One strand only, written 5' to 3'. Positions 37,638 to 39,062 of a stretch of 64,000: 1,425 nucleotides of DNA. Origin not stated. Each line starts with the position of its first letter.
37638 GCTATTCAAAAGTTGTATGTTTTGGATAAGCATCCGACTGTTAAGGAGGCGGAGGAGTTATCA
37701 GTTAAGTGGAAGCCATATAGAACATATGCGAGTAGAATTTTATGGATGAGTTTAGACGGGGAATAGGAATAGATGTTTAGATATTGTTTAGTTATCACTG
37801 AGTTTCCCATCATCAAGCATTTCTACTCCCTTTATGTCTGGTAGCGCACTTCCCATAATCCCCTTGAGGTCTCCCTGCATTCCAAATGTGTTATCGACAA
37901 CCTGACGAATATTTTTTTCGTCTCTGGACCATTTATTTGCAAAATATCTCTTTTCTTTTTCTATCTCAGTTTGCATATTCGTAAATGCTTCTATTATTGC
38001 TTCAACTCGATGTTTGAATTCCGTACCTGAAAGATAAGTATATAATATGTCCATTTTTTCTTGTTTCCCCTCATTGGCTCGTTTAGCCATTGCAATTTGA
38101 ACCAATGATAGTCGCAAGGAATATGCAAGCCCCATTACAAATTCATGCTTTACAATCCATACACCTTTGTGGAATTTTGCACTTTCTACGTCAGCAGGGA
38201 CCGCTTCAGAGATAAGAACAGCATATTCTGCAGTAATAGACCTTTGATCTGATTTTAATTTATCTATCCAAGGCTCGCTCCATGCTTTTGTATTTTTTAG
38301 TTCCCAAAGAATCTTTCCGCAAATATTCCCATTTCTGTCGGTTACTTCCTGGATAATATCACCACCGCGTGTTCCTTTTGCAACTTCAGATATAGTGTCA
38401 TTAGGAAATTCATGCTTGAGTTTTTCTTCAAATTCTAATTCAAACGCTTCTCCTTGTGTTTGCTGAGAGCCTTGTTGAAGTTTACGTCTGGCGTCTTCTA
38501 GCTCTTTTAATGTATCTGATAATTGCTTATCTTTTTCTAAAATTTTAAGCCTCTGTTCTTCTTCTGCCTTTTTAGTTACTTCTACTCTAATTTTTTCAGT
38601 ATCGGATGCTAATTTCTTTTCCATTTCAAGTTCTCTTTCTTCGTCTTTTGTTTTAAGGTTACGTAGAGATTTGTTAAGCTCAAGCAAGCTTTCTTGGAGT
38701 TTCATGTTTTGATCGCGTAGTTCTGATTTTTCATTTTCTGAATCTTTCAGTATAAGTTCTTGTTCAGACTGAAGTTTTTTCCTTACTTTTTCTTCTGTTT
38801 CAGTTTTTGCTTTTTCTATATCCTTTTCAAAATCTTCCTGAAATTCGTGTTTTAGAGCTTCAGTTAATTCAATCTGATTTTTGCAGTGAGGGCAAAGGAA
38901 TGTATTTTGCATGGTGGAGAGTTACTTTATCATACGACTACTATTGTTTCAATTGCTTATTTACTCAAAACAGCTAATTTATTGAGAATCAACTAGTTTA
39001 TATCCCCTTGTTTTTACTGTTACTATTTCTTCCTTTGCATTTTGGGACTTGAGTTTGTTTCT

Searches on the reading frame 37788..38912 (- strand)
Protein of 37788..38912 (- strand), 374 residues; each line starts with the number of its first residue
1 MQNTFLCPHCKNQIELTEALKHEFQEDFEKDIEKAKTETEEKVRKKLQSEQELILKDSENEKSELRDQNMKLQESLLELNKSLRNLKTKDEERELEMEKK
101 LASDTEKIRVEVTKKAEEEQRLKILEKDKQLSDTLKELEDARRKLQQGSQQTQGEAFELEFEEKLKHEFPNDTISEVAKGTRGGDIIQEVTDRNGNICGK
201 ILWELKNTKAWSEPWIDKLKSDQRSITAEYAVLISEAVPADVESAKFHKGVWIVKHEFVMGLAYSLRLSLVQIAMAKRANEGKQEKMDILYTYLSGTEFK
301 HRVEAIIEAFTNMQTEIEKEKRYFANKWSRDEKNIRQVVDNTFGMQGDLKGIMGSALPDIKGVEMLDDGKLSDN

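Call 3: search_protein_families(library=pfam, proteins=[window:37788-38912:-], max_evalue=0.01)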
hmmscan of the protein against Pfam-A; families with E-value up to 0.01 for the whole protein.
window:37788-38912:- (374 aa): 1 family
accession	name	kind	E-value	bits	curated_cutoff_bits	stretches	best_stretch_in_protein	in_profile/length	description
PF09903.14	DUF2130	-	3.5e-63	213.7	26.7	1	122-363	3-250/255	Uncharacterized protein conserved in bacteria (DUF2130)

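Call 4: search_protein_families(library=padloc, proteins=[window:37788-38912:-], max_evalue=0.01)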
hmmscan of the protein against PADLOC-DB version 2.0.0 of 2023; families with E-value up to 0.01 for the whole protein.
window:37788-38912:- (374 aa): 0 families

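Call 5: search_protein_families(library=ncbifam, proteins=[window:37788-38912:-], max_evalue=0.01)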
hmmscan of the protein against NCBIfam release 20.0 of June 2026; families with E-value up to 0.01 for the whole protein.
window:37788-38912:- (374 aa): 0 families

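Call 7: find_encoding_contigs(protein=window:37788-38912:-, flank=10000, max_places=10)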
Protein window:37788-38912:- (374 aa): 6 contigs read that carry it; 5 places shown.
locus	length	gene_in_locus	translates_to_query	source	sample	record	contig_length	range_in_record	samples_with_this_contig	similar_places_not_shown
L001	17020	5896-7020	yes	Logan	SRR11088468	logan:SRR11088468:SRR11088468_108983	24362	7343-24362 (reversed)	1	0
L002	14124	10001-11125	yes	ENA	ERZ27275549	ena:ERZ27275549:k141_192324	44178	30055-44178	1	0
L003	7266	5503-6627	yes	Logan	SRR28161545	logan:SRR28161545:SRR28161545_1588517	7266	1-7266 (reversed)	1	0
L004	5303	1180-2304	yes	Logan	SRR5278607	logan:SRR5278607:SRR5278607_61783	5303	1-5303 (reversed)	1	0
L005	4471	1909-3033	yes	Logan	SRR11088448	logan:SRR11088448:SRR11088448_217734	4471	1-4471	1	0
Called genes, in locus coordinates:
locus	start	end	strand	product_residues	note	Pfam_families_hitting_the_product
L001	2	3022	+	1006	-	?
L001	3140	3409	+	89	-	PF01047:MarR (weak), PF13412:HTH_24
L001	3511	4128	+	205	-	PF00188:CAP (weak)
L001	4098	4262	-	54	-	-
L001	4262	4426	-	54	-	-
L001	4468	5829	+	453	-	PF00486:Trans_reg_C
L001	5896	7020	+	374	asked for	PF09903:DUF2130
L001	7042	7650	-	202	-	PF00730:HhH-GPD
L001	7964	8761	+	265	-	PF12705:PDDEXK_1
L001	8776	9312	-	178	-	-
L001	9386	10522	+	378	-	PF01702:TGT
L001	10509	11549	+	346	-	PF02547:Queuosine_synth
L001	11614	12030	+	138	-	-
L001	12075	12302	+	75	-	-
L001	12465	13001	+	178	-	-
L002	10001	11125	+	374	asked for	PF09903:DUF2130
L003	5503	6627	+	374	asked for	PF09903:DUF2130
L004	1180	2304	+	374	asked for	PF09903:DUF2130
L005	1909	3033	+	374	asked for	PF09903:DUF2130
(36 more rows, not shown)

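Call 18: find_homologous_proteins(query=window:37788-38912:-, max_evalue=0.001)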
Query window:37788-38912:- (374 aa): 2086 proteins with E <= 0.001 among 7428 candidates; the best 120 are listed.
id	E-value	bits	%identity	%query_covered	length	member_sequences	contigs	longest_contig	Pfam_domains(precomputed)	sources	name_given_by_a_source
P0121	1.1e-235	799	100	100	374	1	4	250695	PF09903.15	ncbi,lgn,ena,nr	ncbi:MAG: DUF2130 domain-containing protein [Candidatus Levybacteria bacterium]|nr:DUF2130 domain-co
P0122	1.0e-225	766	95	100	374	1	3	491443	PF09903.15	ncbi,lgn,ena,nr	ncbi:MAG TPA: DUF2130 domain-containing protein [Candidatus Levybacteria bacterium]|nr:DUF2130 domai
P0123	7.7e-223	757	94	100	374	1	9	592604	PF09903.15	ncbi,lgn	-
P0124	2.0e-219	746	93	100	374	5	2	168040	PF09903.15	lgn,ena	-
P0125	2.8e-198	676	86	99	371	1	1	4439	PF09903.15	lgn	-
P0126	6.0e-190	649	81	99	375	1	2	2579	PF09903.15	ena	-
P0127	3.4e-185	633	79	99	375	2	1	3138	PF09903.15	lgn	-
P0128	5.1e-174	596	76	98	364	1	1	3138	PF09903.15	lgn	-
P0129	1.8e-168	578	73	99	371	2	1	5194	PF09903.15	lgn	-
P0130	2.1e-166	571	72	99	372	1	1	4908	PF09903.15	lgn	-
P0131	3.7e-161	554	71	99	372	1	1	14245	PF09903.15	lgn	-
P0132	4.0e-160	551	69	99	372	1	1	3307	PF09903.15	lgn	-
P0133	7.5e-155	533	66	98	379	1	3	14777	PF09903.15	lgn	-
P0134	1.7e-154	532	66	98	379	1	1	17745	PF09903.15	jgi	-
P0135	2.0e-153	529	67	99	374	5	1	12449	PF09903.15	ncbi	-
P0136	2.6e-152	525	66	98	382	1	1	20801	PF09903.15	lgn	-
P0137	1.4e-151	523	66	98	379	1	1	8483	PF09903.15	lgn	-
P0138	9.4e-147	507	63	98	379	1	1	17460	PF09903.15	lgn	-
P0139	1.4e-146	506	63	98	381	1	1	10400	PF09903.15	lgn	-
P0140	2.5e-144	499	64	99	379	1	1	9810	PF09903.15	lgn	-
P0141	9.0e-144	497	63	98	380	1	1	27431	PF09903.15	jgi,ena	-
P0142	1.2e-143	497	64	99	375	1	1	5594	PF09903.15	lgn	-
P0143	1.7e-143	496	63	99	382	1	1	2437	PF09903.15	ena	-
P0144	1.7e-143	496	62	98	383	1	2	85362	PF09903.15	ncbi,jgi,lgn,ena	-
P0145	6.0e-143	494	61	99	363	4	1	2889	PF09903.15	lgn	-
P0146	8.9e-143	494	64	99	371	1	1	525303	PF09903.15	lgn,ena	-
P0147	6.4e-142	491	62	99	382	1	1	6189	PF09903.15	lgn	-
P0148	9.4e-142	490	62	99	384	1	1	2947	PF09903.15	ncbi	-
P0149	3.0e-141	489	63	98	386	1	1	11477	PF09903.15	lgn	-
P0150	3.7e-141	488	61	98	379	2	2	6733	PF09903.15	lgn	-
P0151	6.9e-141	488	61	99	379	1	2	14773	PF09903.15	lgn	-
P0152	1.4e-140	487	62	98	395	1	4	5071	PF09903.15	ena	-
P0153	2.1e-140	486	62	98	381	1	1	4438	PF09903.15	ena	-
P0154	2.4e-140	486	63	98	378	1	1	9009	PF09903.15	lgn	-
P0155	6.3e-140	484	62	99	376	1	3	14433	PF09903.15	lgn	-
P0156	1.6e-139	483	61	98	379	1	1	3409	PF09903.15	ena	-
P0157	1.7e-139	483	61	98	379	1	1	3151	PF09903.15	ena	-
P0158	1.7e-139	483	59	98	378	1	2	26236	PF09903.15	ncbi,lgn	-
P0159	1.2e-138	480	62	98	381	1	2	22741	PF09903.15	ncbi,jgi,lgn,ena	-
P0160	3.3e-138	479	59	98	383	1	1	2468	PF09903.15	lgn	-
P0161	1.3e-137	477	61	99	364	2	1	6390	PF09903.15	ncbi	ncbi:MAG: DUF2130 domain-containing protein [Candidatus Levyibacteriota bacterium]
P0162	1.6e-137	476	59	98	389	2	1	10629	PF09903.15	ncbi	ncbi:MAG: DUF2130 domain-containing protein [Patescibacteria group bacterium]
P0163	2.4e-137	476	61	97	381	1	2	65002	PF09903.15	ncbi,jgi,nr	ncbi:DUF2130 domain-containing protein [Candidatus Parcubacteria bacterium]|nr:MAG: DUF2130 domain-c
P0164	7.0e-137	474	60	98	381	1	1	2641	PF09903.15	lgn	-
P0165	8.5e-137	474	59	98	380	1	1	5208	PF09903.15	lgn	-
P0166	9.2e-137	474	60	97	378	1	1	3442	PF09903.15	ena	-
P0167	1.4e-136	473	60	98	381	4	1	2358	PF09903.15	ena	-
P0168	1.6e-136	473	61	97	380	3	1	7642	PF09903.15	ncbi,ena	-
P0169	3.3e-136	472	62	97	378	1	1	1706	PF09903.15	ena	-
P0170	3.4e-136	472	59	99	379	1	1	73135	PF09903.15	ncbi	-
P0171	3.7e-136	472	60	97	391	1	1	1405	PF09903.15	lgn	-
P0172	7.7e-136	471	61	99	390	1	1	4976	PF09903.15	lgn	-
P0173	8.4e-136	471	61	99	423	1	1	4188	PF09903.15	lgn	-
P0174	9.3e-136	471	62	97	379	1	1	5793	PF09903.15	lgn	-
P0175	1.2e-135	470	58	98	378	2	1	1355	PF09903.15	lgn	-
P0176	1.3e-135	470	61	97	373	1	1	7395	PF09903.15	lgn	-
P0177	1.5e-135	470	61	98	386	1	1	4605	PF09903.15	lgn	-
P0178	3.0e-135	469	62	97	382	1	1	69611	PF09903.15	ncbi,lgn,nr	ncbi:DUF2130 domain-containing protein [Candidatus Roizmanbacteria bacterium]|nr:DUF2130 domain-cont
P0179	3.1e-135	469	60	99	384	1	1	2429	PF09903.15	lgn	-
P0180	3.2e-135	469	57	98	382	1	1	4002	PF09903.15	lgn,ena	-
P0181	3.3e-135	469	59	98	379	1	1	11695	PF09903.15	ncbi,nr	ncbi:MAG: DUF2130 domain-containing protein [Candidatus Levybacteria bacterium]|nr:DUF2130 domain-co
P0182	3.5e-135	469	60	99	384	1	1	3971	PF09903.15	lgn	-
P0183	4.1e-135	469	60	99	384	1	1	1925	PF09903.15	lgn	-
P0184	8.0e-135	468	59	99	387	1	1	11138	PF09903.15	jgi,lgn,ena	-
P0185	1.2e-134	467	61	97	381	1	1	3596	PF09903.15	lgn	-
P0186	1.4e-134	467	60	98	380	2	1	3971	PF09903.15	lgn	-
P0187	1.5e-134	467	58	98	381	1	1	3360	PF09903.15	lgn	-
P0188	1.6e-134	467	60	98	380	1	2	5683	PF09903.15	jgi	-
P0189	2.0e-134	466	59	99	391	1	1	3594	PF09903.15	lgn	-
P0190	4.1e-134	465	61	99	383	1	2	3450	PF09903.15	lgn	-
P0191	4.8e-134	465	58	98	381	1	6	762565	PF09903.15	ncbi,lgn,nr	ncbi:MAG: DUF2130 domain-containing protein [Candidatus Levyibacteriota bacterium]|nr:MAG: DUF2130 d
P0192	5.6e-134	465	59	98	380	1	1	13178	PF09903.15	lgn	-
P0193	6.6e-134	465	59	98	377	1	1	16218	PF09903.15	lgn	-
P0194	7.5e-134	464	60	98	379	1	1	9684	PF09903.15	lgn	-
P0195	9.9e-134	464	59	99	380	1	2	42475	PF09903.15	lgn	-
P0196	1.1e-133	464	60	96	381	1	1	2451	PF09903.15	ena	-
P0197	1.2e-133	464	59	98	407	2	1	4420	PF09903.15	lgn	-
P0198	1.3e-133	464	59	99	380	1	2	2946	PF09903.15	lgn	-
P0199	1.3e-133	464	60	98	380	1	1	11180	PF09903.15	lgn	-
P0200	1.5e-133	463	59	98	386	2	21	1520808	PF09903.15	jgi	jgi:hypothetical protein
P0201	1.6e-133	463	59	99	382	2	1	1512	PF09903.15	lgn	-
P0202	1.7e-133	463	60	98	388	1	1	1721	PF09903.15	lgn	-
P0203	1.8e-133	463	60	99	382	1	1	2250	PF09903.15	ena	-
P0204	1.8e-133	463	60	98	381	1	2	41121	PF09903.15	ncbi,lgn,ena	-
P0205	2.1e-133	463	59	99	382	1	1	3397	PF09903.15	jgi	-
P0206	2.7e-133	463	61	98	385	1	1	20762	PF09903.15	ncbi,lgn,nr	ncbi:MAG: DUF2130 domain-containing protein [bacterium]|nr:DUF2130 domain-containing protein [bacter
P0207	3.1e-133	462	58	98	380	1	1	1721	PF09903.15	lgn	-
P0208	3.7e-133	462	60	97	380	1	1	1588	PF09903.15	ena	-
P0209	3.9e-133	462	60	98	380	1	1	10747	PF09903.15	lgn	-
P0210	6.5e-133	461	61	98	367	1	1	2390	PF09903.15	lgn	-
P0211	7.3e-133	461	61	98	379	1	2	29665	PF09903.15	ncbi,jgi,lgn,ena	-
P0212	7.4e-133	461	60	98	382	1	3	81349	PF09903.15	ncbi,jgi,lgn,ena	-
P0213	1.3e-132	460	60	98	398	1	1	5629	PF09903.15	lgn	-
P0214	1.4e-132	460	59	99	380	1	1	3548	PF09903.15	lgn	-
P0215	1.6e-132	460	60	99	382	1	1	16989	PF09903.15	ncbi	-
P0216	1.8e-132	460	60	97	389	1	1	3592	PF09903.15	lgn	-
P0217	1.8e-132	460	58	98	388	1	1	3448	PF09903.15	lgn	-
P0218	2.0e-132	460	60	97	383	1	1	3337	PF09903.15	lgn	-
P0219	2.1e-132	460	60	98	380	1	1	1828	PF09903.15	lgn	-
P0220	2.7e-132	459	61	97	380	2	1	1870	PF09903.15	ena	-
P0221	2.8e-132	459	59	97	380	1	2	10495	PF09903.15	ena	-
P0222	3.0e-132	459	60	98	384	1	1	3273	PF09903.15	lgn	-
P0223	3.5e-132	459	59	98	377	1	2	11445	PF09903.15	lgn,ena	-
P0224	3.6e-132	459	60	99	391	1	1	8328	PF09903.15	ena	-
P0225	4.3e-132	459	60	98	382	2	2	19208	PF09903.15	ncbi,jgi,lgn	-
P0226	5.2e-132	458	60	99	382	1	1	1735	PF09903.15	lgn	-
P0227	6.2e-132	458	60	97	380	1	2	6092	PF09903.15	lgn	-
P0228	6.6e-132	458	57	99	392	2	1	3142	PF09903.15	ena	-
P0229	7.5e-132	458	60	99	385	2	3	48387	PF09903.15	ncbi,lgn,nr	ncbi:MAG: DUF2130 domain-containing protein [Candidatus Levybacteria bacterium]|nr:DUF2130 domain-co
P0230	8.5e-132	458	60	97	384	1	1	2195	PF09903.15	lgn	-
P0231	8.8e-132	458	59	98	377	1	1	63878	PF09903.15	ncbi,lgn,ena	-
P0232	9.8e-132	457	59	99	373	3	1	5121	PF09903.15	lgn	-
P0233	1.5e-131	457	59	97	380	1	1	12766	PF09903.15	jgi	jgi:hypothetical protein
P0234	1.6e-131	457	58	98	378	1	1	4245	PF09903.15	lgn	-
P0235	2.1e-131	456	59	99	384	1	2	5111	PF09903.15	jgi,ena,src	-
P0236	2.7e-131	456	57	99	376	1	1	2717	PF09903.15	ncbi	-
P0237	2.7e-131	456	58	98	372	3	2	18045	PF09903.15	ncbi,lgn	-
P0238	2.7e-131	456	72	75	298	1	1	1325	PF09903.15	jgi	jgi:hypothetical protein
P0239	3.7e-131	456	60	98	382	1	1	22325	PF09903.15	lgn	-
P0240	4.2e-131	455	59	99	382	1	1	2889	PF09903.15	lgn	-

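Call 19: find_encoding_contigs(protein=P0163, flank=8000, max_places=2)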
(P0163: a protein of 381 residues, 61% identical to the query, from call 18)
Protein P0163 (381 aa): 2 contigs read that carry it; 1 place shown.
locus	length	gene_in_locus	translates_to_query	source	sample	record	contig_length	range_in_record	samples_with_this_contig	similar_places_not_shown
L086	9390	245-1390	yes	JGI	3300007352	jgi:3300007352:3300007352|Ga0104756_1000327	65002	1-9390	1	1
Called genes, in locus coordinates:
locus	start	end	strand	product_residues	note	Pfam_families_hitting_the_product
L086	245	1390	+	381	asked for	PF09903:DUF2130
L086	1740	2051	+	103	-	PF13451:zf_Tbcl (weak)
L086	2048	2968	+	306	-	-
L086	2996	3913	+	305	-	-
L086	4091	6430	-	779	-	PF26449:DUF8128 (weak), PF01935:DUF87 (weak), PF10412:TrwB_AAD_bind (faint)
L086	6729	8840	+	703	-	PF00009:GTP_EFTU, PF03144:GTP_EFTU_D2, PF22042:EF-G_D2, PF14492:EFG_III, PF16658:RF3_C, PF03764:EFG_IV, PF00679:EFG_C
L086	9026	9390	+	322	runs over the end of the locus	PF01565:FAD_binding_4, PF02873:MurB_C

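Call 20: find_encoding_contigs(protein=P0178, flank=8000, max_places=2)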
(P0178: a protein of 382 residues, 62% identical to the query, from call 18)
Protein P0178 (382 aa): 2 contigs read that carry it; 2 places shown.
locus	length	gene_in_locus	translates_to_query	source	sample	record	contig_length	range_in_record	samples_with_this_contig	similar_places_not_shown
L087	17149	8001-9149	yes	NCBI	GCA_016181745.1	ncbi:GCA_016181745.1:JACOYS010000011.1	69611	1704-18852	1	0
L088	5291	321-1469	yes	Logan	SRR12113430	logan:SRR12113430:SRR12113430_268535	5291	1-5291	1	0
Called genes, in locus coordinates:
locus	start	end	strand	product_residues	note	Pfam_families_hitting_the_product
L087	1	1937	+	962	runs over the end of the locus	PF00005:ABC_tran (faint), PF02463:SMC_N (faint), PF03193:RsgA_GTPase (faint), PF13191:AAA_16 (faint), PF13304:AAA_21 (faint), PF13555:AAA_29 (faint), PF17760:UvrA_inter, PF17755:UvrA_DNA-bind, +2 more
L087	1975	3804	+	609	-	PF01841:Transglut_core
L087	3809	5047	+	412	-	PF01541:GIY-YIG (weak), PF27096:UvrC_M, PF08459:UvrC_RNaseH_dom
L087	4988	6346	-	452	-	PF00496:SBP_bac_5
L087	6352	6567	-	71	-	PF03840:SecG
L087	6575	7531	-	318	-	PF01933:CofD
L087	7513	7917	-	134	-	PF04020:Phage_holin_4_2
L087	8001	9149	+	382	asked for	PF09903:DUF2130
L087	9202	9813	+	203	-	-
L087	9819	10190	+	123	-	-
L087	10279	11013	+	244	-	PF01555:N6_N4_Mtase (faint), PF01209:Ubie_methyltran, PF13489:Methyltransf_23, PF05175:MTS, PF13847:Methyltransf_31, PF08241:Methyltransf_11, PF08242:Methyltransf_12, PF13649:Methyltransf_25, +1 more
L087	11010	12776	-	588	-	PF00664:ABC_membrane, PF00005:ABC_tran, PF02463:SMC_N (weak)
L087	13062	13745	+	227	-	PF03734:YkuD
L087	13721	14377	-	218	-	PF00156:Pribosyltran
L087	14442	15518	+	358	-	-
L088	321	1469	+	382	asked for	PF09903:DUF2130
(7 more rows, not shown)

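Call 21: find_encoding_contigs(protein=P0200, flank=8000, max_places=3)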
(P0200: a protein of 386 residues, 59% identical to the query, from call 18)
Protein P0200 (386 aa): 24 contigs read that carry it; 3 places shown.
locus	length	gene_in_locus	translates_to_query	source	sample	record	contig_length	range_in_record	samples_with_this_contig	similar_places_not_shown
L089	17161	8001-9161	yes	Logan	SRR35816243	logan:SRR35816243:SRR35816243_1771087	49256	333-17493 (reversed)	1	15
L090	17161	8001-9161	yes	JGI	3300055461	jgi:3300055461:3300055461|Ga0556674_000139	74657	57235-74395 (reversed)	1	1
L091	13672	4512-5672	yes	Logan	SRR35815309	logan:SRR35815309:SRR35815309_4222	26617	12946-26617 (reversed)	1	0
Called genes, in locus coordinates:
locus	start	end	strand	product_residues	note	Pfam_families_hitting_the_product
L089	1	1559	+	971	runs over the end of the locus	PF00005:ABC_tran (faint), PF02463:SMC_N (faint), PF03193:RsgA_GTPase (faint), PF13191:AAA_16 (faint), PF13304:AAA_21 (faint), PF13555:AAA_29 (faint), PF17760:UvrA_inter, PF17755:UvrA_DNA-bind, +2 more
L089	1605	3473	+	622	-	PF01841:Transglut_core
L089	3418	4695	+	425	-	PF01541:GIY-YIG (weak), PF27096:UvrC_M, PF08459:UvrC_RNaseH_dom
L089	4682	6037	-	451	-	PF00496:SBP_bac_5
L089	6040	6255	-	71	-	PF03840:SecG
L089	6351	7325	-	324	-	PF01933:CofD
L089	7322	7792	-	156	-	PF04020:Phage_holin_4_2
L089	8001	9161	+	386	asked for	PF09903:DUF2130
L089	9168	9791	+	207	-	PF01351:RNase_HII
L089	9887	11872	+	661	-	-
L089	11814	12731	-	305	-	PF03851:UvdE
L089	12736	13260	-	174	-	PF01931:NTPase_I-T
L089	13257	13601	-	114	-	-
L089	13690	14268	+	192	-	PF02517:Rce1-like (weak)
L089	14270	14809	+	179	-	-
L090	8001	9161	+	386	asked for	PF09903:DUF2130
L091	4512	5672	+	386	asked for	PF09903:DUF2130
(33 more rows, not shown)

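Call 28: search_solved_structures(query=A2, max_evalue=1)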
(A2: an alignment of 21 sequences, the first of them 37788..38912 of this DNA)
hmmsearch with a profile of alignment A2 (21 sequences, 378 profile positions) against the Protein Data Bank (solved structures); distinct sequences matched with E-value up to 1: 7.
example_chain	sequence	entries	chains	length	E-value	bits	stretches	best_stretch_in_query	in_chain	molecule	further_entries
3bm3_A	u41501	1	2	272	0.18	13.9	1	118-184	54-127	PspGI restriction endonuclease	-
4ydh_A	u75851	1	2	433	0.31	13.2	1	96-152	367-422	Formin-like protein 1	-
6jfv_B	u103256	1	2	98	0.59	12.3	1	20-104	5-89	Keratin, type II cytoskeletal 5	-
9dei_F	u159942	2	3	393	0.62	12.2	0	4-45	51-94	RNA-editing complex protein MP42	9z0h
6qld_Z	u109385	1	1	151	0.74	11.9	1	69-174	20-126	Inner kinetochore subunit NKP2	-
7egv_A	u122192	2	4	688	0.78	11.8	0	233-374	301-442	Acetolactate synthase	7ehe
7x5d_A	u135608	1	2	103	1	11.5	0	25-102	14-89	Lamin-A/C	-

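Call 35: search_protein_families(library=phrogs, proteins=[window:37788-38912:-], max_evalue=0.01)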
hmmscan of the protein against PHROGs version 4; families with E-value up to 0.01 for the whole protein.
window:37788-38912:- (374 aa): 0 families

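Call 67: search_protein_families(library=padloc, proteins=[P0163, P0200], max_evalue=0.01)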
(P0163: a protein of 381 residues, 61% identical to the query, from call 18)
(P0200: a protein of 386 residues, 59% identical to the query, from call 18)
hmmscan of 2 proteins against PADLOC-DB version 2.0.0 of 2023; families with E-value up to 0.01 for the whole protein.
P0163 (381 aa): 4 families
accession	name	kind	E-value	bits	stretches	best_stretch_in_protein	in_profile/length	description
PDLC03865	LmuB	-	5.5e-06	22.8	1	6-335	511-842/1007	-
PDLC03863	LmuB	-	5.4e-05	20.1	1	6-175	319-476/610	-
PDLC01444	Cas10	-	0.00049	17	1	34-158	190-311/605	CAS-III; effector_LS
PDLC04447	PDC-M14A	-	0.0021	16.4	1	2-87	41-126/152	-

P0200 (386 aa): 3 families
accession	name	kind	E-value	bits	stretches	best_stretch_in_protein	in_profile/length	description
PDLC03868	LmuB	-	0.00022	17.7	1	3-160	493-645/1035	-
PDLC00550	JetC2|JetC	-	0.00028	16.7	1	15-171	249-404/1355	DUF3584 domain; MukB-like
PDLC03863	LmuB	-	0.00059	16.6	1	4-174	318-476/610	-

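Call 72: find_encoding_contigs(protein=P0191, flank=7000, max_places=1)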
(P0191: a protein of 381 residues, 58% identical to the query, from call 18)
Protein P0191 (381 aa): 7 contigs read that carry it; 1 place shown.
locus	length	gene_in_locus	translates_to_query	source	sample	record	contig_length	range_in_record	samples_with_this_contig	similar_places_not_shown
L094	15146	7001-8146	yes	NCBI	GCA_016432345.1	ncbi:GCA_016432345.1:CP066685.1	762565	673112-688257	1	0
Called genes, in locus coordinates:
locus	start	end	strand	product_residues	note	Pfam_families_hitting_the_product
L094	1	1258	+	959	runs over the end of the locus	PF00005:ABC_tran (faint), PF02463:SMC_N (faint), PF03193:RsgA_GTPase (faint), PF13175:AAA_15 (faint), PF13191:AAA_16 (faint), PF13304:AAA_21 (faint), PF17760:UvrA_inter, PF17755:UvrA_DNA-bind, +4 more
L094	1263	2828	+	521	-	PF01841:Transglut_core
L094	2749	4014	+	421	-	PF01541:GIY-YIG, PF27096:UvrC_M, PF08459:UvrC_RNaseH_dom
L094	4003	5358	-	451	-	PF00496:SBP_bac_5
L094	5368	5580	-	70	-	PF03840:SecG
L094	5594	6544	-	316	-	PF01933:CofD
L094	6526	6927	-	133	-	PF04020:Phage_holin_4_2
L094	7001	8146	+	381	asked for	PF09903:DUF2130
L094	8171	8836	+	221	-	PF13624:SurA_N_3, PF09312:SurA_N (weak)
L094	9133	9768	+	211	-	-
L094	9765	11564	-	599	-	PF25174:Beta-prop_THOC3 (weak), PF23381:Beta-prop_IFT122_1st, PF24807:WD40_CDC20-Fz (weak), PF24814:WD40_Prp19, PF23414:Beta-prop_EML_2, PF25174:Beta-prop_THOC3, PF24780:WD40_MABP1-WDR62_1st (weak), PF23414:Beta-prop_EML_2, +8 more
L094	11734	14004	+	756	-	PF09852:DUF2079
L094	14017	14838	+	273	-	PF03477:ATP-cone, PF04471:Mrr_cat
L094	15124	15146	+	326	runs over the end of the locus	PF00206:Lyase_1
